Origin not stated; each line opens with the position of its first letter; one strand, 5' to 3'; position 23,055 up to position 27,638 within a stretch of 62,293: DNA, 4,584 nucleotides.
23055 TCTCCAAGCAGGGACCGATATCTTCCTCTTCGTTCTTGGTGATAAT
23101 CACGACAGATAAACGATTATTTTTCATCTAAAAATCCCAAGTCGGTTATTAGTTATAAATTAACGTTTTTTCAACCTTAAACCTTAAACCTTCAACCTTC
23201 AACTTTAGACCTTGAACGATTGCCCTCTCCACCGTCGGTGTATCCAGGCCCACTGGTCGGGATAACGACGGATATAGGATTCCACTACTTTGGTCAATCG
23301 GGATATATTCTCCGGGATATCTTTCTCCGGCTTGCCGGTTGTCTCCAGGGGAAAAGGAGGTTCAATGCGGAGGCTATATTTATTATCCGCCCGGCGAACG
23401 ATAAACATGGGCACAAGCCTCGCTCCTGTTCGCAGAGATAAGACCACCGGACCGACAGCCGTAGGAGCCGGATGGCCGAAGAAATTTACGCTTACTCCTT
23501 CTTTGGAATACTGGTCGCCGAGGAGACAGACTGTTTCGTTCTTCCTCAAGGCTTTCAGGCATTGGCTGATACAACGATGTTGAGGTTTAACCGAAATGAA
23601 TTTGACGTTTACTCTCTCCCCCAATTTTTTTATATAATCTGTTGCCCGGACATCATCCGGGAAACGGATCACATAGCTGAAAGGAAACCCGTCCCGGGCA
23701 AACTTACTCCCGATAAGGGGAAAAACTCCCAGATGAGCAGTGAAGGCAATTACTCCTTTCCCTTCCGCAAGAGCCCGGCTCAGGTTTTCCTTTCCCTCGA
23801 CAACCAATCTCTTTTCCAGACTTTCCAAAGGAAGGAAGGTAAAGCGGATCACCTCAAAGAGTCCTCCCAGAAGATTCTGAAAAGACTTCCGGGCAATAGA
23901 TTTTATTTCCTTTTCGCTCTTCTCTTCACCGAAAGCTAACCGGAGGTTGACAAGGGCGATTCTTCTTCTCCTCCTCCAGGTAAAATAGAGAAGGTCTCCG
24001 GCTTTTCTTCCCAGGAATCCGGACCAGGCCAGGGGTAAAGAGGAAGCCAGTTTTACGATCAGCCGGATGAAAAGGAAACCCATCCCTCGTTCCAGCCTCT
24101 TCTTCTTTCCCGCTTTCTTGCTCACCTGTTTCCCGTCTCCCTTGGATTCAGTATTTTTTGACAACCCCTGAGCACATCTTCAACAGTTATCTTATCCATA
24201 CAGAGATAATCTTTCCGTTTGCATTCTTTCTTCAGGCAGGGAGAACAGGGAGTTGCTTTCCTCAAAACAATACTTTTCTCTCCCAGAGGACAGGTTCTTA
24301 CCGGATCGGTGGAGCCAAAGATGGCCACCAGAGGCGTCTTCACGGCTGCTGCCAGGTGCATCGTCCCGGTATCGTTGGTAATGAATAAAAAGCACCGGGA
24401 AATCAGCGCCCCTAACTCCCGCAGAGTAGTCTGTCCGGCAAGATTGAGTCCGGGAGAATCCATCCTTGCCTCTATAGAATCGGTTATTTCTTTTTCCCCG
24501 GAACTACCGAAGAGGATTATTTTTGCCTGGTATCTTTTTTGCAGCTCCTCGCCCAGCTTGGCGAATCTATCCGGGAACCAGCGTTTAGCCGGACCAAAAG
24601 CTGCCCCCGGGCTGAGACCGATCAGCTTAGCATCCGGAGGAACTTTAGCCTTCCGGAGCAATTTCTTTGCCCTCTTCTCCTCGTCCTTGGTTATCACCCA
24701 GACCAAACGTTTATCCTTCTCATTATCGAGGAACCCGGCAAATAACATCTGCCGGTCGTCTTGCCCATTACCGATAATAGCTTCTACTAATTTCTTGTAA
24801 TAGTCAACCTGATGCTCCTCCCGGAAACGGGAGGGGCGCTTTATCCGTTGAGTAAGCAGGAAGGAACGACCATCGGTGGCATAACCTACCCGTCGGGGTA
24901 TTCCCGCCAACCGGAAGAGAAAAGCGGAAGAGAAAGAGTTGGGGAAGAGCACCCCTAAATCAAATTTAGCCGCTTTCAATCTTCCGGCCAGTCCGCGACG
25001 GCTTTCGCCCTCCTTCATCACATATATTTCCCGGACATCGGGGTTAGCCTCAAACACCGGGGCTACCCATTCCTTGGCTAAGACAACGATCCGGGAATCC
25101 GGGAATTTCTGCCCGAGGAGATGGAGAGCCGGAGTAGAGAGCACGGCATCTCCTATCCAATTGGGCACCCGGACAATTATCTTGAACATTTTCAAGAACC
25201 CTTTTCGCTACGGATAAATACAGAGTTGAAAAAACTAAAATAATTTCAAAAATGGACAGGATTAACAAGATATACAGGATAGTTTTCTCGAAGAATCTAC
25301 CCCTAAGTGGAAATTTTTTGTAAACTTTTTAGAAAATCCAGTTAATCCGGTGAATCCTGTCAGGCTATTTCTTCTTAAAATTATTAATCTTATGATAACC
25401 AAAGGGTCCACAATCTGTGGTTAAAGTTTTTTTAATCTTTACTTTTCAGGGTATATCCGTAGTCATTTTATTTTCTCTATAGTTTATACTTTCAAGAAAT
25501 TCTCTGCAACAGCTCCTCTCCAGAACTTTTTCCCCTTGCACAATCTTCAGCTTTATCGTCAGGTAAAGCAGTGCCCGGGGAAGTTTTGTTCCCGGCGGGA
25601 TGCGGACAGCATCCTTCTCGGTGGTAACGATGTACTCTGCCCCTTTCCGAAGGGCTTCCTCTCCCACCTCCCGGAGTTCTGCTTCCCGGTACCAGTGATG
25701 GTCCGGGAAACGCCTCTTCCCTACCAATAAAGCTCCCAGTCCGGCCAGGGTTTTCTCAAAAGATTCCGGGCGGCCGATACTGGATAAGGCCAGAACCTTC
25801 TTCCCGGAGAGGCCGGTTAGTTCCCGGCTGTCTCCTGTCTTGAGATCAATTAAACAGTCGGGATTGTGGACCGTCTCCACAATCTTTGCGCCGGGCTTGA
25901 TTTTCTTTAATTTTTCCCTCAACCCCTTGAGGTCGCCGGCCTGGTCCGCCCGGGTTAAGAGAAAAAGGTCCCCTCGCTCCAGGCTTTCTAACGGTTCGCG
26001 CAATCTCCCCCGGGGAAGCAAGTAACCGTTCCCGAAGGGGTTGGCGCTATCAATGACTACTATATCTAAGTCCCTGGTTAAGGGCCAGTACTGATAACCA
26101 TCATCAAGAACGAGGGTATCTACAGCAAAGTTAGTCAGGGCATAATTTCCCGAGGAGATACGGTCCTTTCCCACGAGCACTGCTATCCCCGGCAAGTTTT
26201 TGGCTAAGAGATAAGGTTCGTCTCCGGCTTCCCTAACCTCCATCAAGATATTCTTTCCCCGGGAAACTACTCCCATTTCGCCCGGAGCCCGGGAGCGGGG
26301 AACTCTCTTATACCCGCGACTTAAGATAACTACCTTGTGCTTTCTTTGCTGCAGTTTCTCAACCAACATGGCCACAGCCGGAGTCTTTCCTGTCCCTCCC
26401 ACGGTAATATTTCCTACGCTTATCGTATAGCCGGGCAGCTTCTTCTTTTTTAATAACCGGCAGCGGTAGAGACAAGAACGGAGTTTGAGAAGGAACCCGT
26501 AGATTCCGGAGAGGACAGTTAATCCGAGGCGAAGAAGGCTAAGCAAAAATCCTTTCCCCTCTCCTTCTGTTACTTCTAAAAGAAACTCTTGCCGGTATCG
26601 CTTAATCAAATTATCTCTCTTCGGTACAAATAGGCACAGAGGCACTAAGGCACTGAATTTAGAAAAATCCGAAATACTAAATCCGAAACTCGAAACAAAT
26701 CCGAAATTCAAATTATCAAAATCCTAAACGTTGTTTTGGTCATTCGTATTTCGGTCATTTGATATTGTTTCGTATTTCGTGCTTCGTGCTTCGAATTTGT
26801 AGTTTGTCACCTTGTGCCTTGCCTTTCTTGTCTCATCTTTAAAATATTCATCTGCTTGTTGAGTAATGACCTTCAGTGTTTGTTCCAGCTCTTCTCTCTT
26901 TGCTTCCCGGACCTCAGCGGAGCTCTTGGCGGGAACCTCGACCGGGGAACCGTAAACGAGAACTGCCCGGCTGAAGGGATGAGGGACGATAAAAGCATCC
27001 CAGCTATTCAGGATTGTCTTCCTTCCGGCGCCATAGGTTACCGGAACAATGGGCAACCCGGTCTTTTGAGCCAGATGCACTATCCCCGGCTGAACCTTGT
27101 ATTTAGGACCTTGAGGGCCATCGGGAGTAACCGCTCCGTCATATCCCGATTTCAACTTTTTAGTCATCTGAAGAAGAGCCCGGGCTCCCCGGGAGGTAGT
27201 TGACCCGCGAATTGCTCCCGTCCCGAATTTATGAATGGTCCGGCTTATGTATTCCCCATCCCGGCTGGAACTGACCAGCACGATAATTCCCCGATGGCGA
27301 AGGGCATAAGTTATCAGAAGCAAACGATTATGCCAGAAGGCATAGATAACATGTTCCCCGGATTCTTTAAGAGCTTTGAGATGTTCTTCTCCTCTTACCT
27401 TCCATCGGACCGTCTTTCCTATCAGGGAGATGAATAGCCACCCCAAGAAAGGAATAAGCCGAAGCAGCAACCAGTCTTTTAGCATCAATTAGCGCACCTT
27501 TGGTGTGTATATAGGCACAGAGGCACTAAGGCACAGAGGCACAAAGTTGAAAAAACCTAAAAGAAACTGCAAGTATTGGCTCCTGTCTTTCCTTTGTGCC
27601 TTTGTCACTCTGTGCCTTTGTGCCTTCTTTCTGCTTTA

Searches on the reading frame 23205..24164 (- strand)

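Call 64: search_protein_families(library=pfam, proteins=[window:23205-24164:-], max_evalue=0.000001)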
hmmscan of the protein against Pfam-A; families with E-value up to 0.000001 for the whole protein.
window:23205-24164:- (319 aa): 1 family
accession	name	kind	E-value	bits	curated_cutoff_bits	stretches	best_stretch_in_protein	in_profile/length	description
PF03279.18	Lip_A_acyltrans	-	4.8e-48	164.3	22.3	1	35-313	21-294/295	Bacterial lipid A biosynthesis acyltransferase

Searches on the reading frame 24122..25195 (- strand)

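Call 64: search_protein_families(library=pfam, proteins=[window:24122-25195:-], max_evalue=0.000001)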
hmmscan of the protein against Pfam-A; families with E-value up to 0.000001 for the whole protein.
window:24122-25195:- (357 aa): 1 family
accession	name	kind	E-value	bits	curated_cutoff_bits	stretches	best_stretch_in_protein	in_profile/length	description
PF01075.23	Glyco_transf_9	-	6e-51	173.6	22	1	68-330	3-246/247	Glycosyltransferase family 9 (heptosyltransferase)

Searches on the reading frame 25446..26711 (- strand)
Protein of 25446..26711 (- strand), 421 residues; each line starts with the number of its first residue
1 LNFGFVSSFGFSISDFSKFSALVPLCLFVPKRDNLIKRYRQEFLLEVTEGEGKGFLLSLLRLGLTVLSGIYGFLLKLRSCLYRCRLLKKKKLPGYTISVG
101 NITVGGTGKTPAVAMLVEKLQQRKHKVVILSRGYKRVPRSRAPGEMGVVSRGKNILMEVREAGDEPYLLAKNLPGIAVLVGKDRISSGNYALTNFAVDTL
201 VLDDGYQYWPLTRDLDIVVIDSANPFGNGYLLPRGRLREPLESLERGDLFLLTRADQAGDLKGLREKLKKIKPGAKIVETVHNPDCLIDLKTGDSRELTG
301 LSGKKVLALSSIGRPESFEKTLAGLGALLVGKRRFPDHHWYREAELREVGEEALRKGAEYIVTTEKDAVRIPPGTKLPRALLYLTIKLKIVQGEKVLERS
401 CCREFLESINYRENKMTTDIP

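Call 64: search_protein_families(library=pfam, proteins=[window:25446-26711:-], max_evalue=0.000001)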
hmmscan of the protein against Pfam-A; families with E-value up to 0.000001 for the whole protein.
window:25446-26711:- (421 aa): 1 family
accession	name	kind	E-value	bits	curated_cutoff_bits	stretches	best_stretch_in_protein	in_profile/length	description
PF02606.20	LpxK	-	4.6e-86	289.3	27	1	62-394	3-317/328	Tetraacyldisaccharide-1-P 4'-kinase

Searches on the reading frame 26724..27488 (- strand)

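Call 65: search_protein_families(library=pfam, proteins=[window:26724-27488:-], max_evalue=0.000001)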
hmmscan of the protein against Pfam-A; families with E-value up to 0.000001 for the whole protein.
window:26724-27488:- (254 aa): 1 family
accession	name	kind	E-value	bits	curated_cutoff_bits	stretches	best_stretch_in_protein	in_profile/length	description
PF04028.18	DUF374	-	1.7e-26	92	26.8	1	63-128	3-68/69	Domain of unknown function (DUF374)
